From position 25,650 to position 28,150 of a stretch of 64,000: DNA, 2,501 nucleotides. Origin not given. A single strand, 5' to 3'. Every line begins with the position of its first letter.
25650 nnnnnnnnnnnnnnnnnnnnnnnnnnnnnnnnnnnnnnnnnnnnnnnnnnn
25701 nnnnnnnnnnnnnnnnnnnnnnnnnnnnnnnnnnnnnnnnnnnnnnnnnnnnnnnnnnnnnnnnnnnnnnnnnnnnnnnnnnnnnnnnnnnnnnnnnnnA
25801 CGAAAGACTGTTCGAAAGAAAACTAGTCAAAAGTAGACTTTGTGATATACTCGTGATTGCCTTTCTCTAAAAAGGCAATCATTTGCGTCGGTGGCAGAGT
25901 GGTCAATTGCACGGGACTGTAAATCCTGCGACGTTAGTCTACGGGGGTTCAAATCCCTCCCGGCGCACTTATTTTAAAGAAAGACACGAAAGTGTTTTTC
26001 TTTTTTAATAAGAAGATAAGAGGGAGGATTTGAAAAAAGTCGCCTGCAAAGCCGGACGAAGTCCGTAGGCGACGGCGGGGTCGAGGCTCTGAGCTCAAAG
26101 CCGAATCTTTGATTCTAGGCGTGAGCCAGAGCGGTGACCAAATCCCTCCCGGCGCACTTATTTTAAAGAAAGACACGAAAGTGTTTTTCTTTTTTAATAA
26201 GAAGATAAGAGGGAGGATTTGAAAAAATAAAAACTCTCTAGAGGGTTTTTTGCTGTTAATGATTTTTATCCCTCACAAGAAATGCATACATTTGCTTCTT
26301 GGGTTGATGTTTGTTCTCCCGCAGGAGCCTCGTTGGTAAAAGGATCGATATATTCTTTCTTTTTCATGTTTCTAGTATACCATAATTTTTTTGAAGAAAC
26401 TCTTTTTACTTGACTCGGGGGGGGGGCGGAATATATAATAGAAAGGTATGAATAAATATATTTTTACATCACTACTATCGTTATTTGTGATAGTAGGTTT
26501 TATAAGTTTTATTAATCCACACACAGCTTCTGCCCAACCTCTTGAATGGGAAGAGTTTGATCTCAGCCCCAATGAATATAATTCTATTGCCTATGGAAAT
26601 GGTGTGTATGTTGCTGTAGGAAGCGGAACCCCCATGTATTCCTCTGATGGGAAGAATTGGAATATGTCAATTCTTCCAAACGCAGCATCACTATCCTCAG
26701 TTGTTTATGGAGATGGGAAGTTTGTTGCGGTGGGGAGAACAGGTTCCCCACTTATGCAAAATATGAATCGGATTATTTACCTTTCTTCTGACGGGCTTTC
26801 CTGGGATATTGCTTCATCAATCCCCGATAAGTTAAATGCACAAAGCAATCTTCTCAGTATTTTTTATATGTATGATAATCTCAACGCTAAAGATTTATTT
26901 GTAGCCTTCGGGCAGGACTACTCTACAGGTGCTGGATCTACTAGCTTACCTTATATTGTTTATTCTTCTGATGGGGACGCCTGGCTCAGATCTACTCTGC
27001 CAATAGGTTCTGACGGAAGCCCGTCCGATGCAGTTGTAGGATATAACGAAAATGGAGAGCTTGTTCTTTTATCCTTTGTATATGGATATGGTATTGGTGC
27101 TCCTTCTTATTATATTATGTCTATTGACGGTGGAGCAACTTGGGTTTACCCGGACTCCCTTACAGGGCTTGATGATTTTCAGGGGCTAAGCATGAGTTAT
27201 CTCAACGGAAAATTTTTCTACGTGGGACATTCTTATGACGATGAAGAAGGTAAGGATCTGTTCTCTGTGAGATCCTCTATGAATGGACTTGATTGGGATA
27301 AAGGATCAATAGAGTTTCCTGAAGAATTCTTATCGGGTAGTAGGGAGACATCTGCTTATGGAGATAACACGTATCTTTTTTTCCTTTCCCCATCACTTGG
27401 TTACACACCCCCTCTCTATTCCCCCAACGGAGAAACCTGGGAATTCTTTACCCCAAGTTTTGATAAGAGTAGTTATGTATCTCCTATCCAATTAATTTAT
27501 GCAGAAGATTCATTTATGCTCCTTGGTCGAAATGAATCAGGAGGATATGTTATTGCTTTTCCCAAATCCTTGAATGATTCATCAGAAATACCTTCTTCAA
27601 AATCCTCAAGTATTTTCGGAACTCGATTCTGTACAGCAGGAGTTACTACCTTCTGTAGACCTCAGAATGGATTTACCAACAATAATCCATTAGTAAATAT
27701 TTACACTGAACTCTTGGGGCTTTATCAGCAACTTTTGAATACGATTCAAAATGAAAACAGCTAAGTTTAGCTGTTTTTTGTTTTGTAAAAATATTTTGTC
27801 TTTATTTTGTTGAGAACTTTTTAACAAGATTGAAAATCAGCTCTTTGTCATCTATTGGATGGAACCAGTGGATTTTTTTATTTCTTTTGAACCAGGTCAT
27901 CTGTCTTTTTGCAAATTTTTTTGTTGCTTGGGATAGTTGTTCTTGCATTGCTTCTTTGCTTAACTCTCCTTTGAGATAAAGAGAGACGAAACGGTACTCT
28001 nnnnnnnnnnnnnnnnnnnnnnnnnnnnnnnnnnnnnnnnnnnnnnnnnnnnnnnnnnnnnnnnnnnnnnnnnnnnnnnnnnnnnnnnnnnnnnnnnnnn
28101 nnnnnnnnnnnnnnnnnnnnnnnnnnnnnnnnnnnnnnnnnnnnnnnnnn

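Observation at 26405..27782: Second poly-G promoter plus BNR/Asp-box protein paralog sharing a novel ~50-aa C-terminal domain and terminator with the 4.7-kb copy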

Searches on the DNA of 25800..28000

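Call 80: search_rna_families(source=window, start=25800, end=28000, threshold=evalue, max_evalue=0.1)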
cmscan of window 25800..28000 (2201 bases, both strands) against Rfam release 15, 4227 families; matches with E-value up to 0.1: 1.
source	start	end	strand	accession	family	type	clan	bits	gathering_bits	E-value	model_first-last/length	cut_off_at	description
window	25885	25967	+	RF00005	tRNA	Gene; tRNA;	CL00001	56.6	29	5.3e-11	1-71/71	no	tRNA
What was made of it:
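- Tried and rejected: Rfam gave nothing (call 80).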

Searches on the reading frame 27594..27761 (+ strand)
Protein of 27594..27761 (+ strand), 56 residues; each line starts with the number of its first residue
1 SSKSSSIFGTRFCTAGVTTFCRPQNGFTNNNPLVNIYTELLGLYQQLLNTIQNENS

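Call 10: find_homologous_proteins(query=window:27594-27761:+, max_evalue=0.01)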
Query seq(56 aa) (56 aa): 1 proteins with E <= 0.01 among 1 candidates.
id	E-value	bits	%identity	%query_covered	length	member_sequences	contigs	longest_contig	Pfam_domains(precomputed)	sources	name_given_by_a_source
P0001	5.8e-25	103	84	100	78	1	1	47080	-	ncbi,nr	ncbi:MAG: hypothetical protein PHC89_02510 [Candidatus Pacebacteria bacterium]|nr:hypothetical prote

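Call 12: find_encoding_contigs(protein=P0001, flank=10000)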
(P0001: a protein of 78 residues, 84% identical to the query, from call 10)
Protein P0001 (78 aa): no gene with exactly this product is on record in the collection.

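Call 25: find_related_loci(query=A1, collection=genome_contigs, flank=3500)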
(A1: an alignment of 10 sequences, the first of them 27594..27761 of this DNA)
Query A1 (56 aa) in genome_contigs; peptide patterns used: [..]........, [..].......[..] (x = any residue, [..] = any of these).
12 stretches matched a pattern, but none encodes a relative of the query by tblastn (E <= 1e-3).

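Call 30: search_protein_representatives(alignment_id=A1)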
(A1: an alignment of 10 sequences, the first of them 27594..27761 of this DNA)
Query: 10 sequences, 56 profile positions. Proteins with E-value up to 0.001 (for the whole library): 16; up to 1e-10: 12; up to 1e-30: 8. The best 16 are listed.
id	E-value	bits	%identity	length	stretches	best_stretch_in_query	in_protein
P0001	1.0e-34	134.4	-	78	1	1-56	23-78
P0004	3.3e-33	129.5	-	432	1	2-56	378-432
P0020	7.8e-33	128.3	-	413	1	3-56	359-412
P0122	2.2e-32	126.9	-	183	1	2-56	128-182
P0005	3.7e-32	126.2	-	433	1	1-54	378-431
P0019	4.1e-32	126.0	-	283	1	2-56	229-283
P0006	1.0e-31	124.7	-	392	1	2-56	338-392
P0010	2.7e-31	123.4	-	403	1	3-56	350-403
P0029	2.1e-30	120.6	-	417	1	2-56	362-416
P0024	4.5e-27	109.9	-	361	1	2-56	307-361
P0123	1.4e-16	76.3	-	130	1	2-52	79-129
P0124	2.6e-12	62.6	-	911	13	18-48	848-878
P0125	1.3e-06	44.4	-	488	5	34-50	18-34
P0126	1.1e-05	41.4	-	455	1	3-49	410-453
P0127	4.0e-05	39.6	-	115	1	3-52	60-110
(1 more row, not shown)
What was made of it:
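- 27603..27761 (+): Conserved C-terminal domain: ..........-x7-C-RP…, then an amphipathic helix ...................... A profile search of 1.84e9 representatives gives 16 hits, about 13 of them real (call 30).
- Tried and rejected: The exhaustive profile search (call 30) was used instead.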

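Call 57: search_protein_families(library=pfam, proteins=[P0123, P0127, P0126], max_evalue=0.1)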
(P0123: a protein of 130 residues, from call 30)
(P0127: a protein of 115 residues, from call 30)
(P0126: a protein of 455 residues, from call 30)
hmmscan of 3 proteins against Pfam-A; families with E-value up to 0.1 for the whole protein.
P0123 (130 aa): 0 families

P0127 (115 aa): 0 families

P0126 (455 aa): 0 families

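Call 59: list_cluster_members(proteins=[P0123, P0126, P0127, P0024, P0006, P0029, P0019, P0001])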
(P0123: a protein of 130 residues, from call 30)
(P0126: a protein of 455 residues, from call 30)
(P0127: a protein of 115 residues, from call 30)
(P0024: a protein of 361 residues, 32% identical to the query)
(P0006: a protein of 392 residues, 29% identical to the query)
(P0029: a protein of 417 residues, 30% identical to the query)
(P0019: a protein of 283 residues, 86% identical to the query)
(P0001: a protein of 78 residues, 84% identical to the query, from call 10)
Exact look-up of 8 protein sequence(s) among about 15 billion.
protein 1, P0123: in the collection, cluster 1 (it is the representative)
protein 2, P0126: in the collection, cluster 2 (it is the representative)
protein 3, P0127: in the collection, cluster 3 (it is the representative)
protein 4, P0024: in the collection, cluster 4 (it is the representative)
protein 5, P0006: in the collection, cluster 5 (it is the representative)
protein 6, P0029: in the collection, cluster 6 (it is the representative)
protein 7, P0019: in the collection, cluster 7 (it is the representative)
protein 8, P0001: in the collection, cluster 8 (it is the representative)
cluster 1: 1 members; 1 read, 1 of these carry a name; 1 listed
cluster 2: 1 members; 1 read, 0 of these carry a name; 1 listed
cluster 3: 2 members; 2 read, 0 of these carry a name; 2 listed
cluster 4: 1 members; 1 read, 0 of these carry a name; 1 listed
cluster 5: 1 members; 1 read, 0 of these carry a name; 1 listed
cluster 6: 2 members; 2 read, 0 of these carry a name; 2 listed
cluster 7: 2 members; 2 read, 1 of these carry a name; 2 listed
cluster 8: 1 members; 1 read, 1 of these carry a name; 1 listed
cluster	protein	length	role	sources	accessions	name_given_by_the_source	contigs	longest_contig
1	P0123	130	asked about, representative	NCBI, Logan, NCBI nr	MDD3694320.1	MAG: hypothetical protein PHC89_02925 [Candidatus Pacebacteria bacterium] | hypothetical protein [Candidatus Paceibacterota bacterium]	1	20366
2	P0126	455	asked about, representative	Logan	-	-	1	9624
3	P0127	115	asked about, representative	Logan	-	-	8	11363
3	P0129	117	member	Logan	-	-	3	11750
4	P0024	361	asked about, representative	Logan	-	-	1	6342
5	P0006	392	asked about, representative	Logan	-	-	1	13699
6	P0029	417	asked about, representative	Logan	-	-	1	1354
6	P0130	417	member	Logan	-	-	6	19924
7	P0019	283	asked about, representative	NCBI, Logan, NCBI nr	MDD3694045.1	MAG: hypothetical protein PHC89_01475 [Candidatus Pacebacteria bacterium] | hypothetical protein [Candidatus Paceibacterota bacterium]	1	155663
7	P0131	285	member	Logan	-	-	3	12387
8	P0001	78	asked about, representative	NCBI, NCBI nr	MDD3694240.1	MAG: hypothetical protein PHC89_02510 [Candidatus Pacebacteria bacterium] | hypothetical protein [Candidatus Paceibacterota bacterium]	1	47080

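Call 60: find_encoding_contigs(protein=P0130, flank=2500, max_places=10)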
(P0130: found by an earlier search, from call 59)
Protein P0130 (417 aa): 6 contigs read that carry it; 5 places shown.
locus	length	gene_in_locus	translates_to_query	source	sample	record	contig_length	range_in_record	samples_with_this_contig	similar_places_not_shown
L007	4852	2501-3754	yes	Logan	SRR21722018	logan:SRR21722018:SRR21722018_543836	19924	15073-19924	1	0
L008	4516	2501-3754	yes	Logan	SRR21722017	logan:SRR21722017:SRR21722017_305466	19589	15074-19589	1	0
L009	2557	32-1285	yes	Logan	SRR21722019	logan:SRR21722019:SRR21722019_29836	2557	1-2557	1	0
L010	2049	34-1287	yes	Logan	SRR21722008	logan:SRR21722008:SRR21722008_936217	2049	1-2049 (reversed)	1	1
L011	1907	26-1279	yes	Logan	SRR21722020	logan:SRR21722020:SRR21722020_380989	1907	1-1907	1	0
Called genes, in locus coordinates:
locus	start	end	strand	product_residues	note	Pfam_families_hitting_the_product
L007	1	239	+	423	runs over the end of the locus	PF00344:SecY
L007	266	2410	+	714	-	PF00009:GTP_EFTU, PF03144:GTP_EFTU_D2, PF22042:EF-G_D2, PF14492:EFG_III, PF03764:EFG_IV, PF00679:EFG_C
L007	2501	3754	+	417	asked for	PF14870:PSII_BNR (faint), PF02012:BNR (faint)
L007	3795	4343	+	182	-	PF01195:Pept_tRNA_hydro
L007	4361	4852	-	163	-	?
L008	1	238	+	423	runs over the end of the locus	PF00344:SecY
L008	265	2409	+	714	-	PF00009:GTP_EFTU, PF03144:GTP_EFTU_D2, PF22042:EF-G_D2, PF14492:EFG_III, PF03764:EFG_IV, PF00679:EFG_C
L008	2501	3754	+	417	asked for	PF14870:PSII_BNR (faint), PF02012:BNR (faint)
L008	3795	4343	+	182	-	PF01195:Pept_tRNA_hydro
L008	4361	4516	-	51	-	?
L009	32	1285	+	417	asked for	PF14870:PSII_BNR (faint), PF02012:BNR (faint)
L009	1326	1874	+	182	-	PF01195:Pept_tRNA_hydro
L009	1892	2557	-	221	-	?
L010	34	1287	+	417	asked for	PF14870:PSII_BNR (faint), PF02012:BNR (faint)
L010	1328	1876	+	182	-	PF01195:Pept_tRNA_hydro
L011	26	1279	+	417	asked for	PF14870:PSII_BNR (faint), PF02012:BNR (faint)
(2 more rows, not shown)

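Call 74: search_solved_structures(query=A4, max_evalue=10, show_alignments=2)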
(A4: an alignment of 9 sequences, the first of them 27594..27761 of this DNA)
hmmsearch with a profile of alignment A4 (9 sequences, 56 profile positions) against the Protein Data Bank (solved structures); distinct sequences matched with E-value up to 10: 1.
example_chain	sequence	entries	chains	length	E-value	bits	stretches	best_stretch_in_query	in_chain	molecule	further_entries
3nkz_A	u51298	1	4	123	0.76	12.8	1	25-55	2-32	Flagellar protein fliT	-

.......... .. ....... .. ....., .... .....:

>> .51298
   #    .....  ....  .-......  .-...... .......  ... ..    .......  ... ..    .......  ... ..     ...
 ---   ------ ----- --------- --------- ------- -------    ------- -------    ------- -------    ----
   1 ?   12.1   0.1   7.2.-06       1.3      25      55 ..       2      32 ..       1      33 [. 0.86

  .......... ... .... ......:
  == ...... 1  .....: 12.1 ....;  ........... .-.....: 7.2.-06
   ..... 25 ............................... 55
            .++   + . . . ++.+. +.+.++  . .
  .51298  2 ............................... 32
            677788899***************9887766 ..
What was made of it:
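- That is not significant (call 74).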

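Call 75: search_protein_families(library=ncbifam, alignment_id=A4, max_evalue=10)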
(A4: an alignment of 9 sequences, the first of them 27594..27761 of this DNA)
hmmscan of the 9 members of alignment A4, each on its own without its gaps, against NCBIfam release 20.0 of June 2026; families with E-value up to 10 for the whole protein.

A. member 1, window:27594-27761:+ (56 aa): 0 families

B. families by the number of members that match (of 9 scanned): 0 families

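Call 76: find_related_loci(query=A4, collection=metagenome_contigs, flank=3000)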
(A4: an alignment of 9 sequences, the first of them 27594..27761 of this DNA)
Query A4 (56 aa) in metagenome_contigs; peptide patterns used: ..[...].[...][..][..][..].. (x = any residue, [..] = any of these).
109 stretches matched a pattern, but none encodes a relative of the query by tblastn (E <= 1e-3).

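Call 89: find_homologous_proteins(query=A4, max_evalue=0.01)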
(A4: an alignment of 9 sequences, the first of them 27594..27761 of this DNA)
Query A4 (9 sequences) (56 aa, profile of the alignment): 1 proteins with E <= 0.01 among 507 candidates.
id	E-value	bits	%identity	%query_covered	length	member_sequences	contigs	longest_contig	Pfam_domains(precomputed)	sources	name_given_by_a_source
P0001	7.6e-30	120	84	100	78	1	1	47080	-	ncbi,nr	ncbi:MAG: hypothetical protein PHC89_02510 [Candidatus Pacebacteria bacterium]|nr:hypothetical prote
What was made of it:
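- Tried and rejected: Searches with the 56-aa tail or its alignment returned only the 78-aa fragment P0001 (calls 10, 89).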
